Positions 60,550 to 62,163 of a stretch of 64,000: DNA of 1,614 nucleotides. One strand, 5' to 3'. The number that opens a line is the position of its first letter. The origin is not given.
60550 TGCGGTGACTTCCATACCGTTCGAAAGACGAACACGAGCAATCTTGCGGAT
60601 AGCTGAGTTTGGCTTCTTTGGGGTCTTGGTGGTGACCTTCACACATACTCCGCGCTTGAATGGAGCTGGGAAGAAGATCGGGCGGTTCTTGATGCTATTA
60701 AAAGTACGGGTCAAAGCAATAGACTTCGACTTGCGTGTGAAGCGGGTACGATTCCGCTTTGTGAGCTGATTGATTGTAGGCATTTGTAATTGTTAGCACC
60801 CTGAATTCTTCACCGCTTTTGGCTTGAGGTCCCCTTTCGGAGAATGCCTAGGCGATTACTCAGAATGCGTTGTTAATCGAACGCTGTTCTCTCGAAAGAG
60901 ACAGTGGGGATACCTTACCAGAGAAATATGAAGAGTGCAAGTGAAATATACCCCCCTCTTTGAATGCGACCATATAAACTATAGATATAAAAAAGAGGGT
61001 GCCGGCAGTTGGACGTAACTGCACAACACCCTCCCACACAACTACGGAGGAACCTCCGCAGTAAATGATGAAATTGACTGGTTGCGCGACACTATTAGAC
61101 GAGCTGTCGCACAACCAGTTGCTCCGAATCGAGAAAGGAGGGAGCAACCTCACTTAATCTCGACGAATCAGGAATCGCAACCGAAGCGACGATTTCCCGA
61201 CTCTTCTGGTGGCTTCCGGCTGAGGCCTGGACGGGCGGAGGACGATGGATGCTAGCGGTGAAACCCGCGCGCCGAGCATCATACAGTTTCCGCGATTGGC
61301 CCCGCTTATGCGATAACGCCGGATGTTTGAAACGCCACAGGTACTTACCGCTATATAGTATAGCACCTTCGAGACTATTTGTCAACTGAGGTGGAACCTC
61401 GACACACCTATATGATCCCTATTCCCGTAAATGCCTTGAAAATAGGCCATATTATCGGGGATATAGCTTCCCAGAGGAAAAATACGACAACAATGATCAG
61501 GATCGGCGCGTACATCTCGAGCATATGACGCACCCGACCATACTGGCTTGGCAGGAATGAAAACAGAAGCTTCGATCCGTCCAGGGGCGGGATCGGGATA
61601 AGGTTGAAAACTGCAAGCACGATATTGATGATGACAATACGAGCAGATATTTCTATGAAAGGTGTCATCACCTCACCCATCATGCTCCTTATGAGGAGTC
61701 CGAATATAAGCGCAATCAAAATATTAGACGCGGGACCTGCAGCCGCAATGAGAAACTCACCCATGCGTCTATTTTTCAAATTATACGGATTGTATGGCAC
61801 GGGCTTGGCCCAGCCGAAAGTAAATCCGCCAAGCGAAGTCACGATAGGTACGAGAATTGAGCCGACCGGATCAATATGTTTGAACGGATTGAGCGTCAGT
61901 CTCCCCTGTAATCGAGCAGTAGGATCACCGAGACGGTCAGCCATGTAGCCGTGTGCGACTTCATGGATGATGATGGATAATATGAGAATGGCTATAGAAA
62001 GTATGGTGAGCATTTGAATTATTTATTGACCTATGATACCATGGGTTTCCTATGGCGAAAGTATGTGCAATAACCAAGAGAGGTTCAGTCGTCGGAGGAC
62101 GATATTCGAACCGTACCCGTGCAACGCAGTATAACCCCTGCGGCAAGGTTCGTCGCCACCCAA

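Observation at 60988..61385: Near-consensus sigma70 promoter driving a ~360-nt ORF-less transcript that ends in an intrinsic terminator just upstream of the rpsL promoter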

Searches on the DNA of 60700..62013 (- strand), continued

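Call 49: search_with_rna_model(model_id=R1, sources=[L167, L168, L169, L170, L171, L172, L173], max_evalue=10, filters=off)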
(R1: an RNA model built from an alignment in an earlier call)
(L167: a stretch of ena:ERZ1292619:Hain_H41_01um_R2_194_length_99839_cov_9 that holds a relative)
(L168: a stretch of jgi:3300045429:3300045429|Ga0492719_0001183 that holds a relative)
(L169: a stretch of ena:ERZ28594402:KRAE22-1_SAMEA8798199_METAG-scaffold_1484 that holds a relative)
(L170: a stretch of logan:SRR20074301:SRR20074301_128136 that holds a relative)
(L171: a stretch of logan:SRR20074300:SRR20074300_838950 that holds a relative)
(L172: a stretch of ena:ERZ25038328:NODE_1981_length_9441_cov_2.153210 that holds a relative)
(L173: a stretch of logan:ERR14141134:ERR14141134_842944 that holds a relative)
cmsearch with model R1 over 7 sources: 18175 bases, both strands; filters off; matches with E-value up to 10: 15.
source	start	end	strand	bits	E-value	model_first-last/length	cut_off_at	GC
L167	2163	2290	+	50.6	2.7e-11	1-132/132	no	0.48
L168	2161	2279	+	34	2.8e-07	1-132/132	no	0.45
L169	2161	2279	+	34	2.8e-07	1-132/132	no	0.45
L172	2179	2314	+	18.6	0.0014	1-132/132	no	0.57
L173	2179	2314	+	18.6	0.0014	1-132/132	no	0.57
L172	2941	3029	-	9.1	0.28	1-132/132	no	0.38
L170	1389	1478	-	4.8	2.9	1-132/132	no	0.4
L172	2620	2652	-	4.2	4.2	5-37/132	no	0.64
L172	2178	2220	-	3.6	5.7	81-126/132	no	0.63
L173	2178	2220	-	3.6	5.7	81-126/132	no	0.63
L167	2703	2733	-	3.4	6.4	91-120/132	no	0.61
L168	200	228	-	3.3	6.8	45-78/132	no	0.34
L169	200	228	-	3.3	6.8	45-78/132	no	0.34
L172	324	343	+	2.6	10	58-77/132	no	0.65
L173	324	343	+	2.6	10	58-77/132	no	0.65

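Call 52: search_with_rna_model(model_id=R1, sources=[L001, L082, L084, L002, L089, L168], max_evalue=0.000001, make_alignment=true, show_alignments=6)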
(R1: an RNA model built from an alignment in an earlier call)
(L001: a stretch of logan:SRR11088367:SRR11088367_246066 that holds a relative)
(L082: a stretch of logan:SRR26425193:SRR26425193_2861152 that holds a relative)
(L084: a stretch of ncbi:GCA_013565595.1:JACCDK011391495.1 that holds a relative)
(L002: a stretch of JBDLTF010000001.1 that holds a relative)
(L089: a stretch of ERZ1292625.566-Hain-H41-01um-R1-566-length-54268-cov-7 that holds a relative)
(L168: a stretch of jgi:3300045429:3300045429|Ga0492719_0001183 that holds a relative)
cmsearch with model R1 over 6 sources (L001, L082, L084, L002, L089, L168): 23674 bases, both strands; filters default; matches with E-value up to 0.000001: 6.
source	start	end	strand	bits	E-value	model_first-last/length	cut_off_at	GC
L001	2686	2816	+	143.9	1.2e-33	1-132/132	no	0.51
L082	2209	2345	+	139.9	1.1e-32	1-132/132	no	0.51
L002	3381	3508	+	111.7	6.8e-26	1-132/132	no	0.52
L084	3452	3585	+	69.5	1e-15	1-132/132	no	0.54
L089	2603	2730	+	50.6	3.5e-11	1-132/132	no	0.48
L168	2161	2279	+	34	3.6e-07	1-132/132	no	0.45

Alignment A6: 6 matches aligned to the model, 148 columns, each read 5' to 3' on its own strand. Consensus structure (alignment columns), stored with it:
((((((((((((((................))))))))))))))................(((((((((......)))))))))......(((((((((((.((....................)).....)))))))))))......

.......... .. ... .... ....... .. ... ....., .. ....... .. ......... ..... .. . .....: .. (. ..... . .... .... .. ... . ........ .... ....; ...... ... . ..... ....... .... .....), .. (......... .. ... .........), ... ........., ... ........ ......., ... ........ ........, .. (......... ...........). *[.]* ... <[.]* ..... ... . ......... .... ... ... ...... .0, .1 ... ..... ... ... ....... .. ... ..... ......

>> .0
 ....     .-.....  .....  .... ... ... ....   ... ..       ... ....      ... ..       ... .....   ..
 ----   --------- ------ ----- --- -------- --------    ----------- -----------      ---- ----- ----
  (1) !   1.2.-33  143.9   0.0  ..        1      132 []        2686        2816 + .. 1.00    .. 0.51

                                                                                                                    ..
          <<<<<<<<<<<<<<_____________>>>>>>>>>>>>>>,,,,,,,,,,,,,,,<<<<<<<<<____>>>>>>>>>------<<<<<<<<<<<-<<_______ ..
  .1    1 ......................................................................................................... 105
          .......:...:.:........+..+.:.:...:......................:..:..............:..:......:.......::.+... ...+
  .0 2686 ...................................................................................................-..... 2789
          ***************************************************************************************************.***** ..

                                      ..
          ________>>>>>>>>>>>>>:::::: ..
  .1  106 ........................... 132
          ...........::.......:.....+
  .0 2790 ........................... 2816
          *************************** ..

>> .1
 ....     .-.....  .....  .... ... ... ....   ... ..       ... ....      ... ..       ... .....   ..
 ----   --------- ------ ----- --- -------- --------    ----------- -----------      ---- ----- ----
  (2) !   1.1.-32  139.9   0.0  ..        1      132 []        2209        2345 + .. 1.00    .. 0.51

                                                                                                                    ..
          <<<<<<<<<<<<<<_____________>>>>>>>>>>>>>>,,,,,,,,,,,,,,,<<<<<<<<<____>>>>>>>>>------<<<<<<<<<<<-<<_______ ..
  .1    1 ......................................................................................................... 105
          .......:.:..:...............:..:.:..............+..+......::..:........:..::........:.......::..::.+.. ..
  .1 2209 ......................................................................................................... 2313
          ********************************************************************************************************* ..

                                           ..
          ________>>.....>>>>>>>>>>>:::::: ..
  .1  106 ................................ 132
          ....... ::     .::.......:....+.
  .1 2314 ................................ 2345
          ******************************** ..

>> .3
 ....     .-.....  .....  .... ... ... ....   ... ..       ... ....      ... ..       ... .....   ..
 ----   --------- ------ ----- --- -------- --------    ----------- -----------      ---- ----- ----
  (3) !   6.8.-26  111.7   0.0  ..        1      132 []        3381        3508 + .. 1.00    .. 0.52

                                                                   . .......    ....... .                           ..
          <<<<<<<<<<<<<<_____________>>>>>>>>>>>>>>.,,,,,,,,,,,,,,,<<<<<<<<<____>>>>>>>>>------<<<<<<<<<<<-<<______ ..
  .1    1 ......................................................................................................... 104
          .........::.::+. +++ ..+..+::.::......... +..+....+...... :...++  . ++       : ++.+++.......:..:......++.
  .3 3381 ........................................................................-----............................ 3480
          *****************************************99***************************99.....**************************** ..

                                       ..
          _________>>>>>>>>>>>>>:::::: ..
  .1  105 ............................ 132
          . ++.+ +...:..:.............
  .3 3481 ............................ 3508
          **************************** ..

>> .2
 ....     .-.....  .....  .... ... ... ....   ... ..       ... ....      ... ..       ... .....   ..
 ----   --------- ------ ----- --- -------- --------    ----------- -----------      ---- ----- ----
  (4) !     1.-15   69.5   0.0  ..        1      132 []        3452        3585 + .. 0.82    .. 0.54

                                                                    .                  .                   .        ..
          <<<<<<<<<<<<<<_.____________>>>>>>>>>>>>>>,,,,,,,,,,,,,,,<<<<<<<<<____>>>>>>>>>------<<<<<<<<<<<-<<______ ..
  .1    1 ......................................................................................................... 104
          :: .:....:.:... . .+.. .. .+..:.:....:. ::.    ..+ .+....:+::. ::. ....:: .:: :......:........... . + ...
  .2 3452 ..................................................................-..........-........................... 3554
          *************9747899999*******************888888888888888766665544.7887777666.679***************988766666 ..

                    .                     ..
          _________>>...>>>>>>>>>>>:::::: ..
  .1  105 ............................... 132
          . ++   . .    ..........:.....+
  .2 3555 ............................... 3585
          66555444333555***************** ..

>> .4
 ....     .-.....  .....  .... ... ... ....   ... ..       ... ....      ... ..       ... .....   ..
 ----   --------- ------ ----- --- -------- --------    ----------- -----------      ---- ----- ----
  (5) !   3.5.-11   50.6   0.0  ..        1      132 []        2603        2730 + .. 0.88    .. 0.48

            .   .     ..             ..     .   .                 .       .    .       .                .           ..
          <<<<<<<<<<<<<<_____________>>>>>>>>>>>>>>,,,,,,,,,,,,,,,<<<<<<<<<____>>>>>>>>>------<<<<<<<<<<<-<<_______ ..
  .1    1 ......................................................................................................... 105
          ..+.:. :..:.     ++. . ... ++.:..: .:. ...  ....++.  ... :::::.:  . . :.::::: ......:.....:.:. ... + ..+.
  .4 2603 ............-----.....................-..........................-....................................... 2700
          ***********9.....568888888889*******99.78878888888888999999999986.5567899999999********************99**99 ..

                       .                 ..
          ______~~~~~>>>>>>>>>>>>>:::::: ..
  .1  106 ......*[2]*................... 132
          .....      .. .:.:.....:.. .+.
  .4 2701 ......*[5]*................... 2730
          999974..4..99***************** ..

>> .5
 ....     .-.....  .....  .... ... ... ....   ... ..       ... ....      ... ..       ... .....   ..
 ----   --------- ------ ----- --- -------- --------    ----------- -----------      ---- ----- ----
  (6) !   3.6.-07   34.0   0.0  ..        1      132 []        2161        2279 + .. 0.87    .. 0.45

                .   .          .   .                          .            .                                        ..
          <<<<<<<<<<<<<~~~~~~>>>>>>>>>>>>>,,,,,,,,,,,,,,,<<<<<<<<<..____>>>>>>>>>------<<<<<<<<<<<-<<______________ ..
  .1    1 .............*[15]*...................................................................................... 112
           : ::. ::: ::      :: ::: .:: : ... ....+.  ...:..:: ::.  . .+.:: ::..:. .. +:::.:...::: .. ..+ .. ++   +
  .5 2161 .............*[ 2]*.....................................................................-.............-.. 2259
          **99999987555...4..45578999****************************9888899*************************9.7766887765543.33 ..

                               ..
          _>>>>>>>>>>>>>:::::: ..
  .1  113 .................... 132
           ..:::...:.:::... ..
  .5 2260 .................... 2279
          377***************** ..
